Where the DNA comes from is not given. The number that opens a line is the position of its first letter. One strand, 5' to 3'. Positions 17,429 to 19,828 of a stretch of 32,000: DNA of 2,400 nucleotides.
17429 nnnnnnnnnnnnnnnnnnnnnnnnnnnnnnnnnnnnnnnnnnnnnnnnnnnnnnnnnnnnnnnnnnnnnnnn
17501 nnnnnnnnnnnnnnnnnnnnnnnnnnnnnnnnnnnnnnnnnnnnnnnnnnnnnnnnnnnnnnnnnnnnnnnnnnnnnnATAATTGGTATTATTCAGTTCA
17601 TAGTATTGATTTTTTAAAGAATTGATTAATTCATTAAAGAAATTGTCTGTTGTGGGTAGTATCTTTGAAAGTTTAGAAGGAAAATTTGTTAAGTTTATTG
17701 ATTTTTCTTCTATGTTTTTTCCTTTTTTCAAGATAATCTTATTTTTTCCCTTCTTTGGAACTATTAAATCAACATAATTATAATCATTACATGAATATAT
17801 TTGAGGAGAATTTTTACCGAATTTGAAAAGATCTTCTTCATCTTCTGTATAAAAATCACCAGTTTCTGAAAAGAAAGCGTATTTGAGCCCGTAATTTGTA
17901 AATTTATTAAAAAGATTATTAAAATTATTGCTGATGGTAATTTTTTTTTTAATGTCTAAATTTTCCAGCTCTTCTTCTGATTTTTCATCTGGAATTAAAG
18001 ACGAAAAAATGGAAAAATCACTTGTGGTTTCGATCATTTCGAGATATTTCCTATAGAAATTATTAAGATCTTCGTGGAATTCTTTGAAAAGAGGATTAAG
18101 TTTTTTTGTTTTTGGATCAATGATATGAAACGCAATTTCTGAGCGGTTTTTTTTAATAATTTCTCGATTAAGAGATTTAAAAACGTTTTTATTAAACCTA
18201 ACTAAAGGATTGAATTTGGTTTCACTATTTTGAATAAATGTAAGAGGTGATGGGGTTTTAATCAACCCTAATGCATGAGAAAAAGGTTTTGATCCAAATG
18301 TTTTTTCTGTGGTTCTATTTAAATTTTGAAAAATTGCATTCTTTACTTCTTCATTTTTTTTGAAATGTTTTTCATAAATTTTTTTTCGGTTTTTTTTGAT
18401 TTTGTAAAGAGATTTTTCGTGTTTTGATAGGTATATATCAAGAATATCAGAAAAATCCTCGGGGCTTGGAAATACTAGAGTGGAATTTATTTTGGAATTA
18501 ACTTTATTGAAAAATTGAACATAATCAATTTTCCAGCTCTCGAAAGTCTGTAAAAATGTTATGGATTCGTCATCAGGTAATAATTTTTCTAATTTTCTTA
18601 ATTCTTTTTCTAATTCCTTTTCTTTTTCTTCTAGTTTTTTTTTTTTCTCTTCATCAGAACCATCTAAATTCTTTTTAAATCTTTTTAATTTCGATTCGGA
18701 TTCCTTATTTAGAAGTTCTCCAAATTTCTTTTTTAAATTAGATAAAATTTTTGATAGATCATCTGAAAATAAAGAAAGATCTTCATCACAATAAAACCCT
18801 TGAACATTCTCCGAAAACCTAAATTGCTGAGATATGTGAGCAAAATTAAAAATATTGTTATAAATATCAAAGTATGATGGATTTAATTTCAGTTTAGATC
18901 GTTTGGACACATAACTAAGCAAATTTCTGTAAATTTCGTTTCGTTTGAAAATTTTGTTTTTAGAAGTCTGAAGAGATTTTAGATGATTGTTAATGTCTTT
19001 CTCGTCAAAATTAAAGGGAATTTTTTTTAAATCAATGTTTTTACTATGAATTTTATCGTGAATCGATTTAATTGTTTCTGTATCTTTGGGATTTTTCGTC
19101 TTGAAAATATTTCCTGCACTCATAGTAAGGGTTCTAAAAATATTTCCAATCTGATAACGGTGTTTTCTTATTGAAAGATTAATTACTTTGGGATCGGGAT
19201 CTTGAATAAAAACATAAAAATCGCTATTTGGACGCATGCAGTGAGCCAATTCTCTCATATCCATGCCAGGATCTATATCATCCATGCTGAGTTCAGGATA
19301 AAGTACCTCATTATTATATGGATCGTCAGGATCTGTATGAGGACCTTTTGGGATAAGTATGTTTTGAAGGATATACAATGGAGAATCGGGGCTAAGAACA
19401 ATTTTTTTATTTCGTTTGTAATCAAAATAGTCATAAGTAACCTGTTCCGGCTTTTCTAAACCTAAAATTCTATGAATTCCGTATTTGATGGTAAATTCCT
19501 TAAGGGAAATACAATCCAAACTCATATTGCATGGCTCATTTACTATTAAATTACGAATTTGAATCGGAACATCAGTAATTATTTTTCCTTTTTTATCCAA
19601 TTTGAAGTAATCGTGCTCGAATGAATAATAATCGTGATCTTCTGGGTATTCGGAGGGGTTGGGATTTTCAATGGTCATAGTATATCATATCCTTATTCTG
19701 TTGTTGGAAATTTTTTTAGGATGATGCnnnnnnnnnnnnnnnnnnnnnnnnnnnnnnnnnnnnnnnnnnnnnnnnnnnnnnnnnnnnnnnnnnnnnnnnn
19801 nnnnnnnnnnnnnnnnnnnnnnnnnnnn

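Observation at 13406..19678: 2,090-aa protein with a TnpB/Cas12-type RuvC nuclease at the C-terminus of ~1,550 aa of unrecognisable sequence, and no CRISPR array or transposase nearby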

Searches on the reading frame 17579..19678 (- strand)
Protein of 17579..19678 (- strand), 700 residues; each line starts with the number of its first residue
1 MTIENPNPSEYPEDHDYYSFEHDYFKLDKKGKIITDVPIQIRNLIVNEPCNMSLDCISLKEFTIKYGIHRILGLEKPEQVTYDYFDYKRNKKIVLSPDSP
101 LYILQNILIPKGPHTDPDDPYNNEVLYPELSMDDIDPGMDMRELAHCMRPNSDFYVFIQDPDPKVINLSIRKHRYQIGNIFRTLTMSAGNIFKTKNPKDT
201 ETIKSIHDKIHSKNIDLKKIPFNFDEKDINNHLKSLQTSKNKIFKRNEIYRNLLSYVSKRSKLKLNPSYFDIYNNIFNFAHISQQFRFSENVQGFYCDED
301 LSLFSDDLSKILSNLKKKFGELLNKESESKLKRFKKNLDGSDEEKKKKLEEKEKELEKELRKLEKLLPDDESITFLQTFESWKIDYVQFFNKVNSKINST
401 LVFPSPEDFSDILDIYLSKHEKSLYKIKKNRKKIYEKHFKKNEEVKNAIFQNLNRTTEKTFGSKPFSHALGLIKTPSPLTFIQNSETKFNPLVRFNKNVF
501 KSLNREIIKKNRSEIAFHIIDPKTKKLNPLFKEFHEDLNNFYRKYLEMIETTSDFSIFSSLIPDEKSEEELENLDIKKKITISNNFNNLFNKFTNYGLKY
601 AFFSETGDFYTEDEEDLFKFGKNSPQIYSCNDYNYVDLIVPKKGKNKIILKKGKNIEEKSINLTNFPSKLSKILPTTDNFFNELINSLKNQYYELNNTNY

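Call 72: find_homologous_proteins(query=window:17579-19678:-, max_evalue=0.01)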
Query window:17579-19678:- (700 aa): 1 proteins with E <= 0.01 among 8000 candidates.
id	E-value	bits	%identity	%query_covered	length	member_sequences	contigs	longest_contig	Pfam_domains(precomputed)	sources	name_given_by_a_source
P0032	3.3e-262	890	64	100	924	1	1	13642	-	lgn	-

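Call 73: find_encoding_contigs(protein=P0032, flank=10000, max_places=6)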
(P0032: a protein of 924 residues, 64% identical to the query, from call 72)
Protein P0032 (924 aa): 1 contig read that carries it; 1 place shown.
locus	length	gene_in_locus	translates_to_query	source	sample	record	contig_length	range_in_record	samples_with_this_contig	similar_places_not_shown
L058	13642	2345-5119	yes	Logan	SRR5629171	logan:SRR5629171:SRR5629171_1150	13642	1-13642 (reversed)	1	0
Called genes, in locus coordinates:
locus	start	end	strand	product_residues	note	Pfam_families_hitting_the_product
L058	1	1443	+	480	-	?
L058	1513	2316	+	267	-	-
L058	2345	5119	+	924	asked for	-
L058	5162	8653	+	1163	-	PF07282:Cas12f1-like_TNB (faint)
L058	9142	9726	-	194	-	PF02900:LigB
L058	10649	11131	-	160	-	PF13673:Acetyltransf_10, PF00583:Acetyltransf_1, PF13508:Acetyltransf_7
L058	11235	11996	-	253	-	PF00177:Ribosomal_S7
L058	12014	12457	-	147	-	PF00164:Ribosom_S12_S23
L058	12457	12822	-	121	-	PF01248:Ribosomal_L7Ae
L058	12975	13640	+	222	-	?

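Call 96: search_protein_families(library=pfam, proteins=[L058:1513-2316:+], max_evalue=0.01)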
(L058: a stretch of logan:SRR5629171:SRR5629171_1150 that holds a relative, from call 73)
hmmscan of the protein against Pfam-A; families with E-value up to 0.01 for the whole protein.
L058:1513-2316:+ (267 aa): 0 families
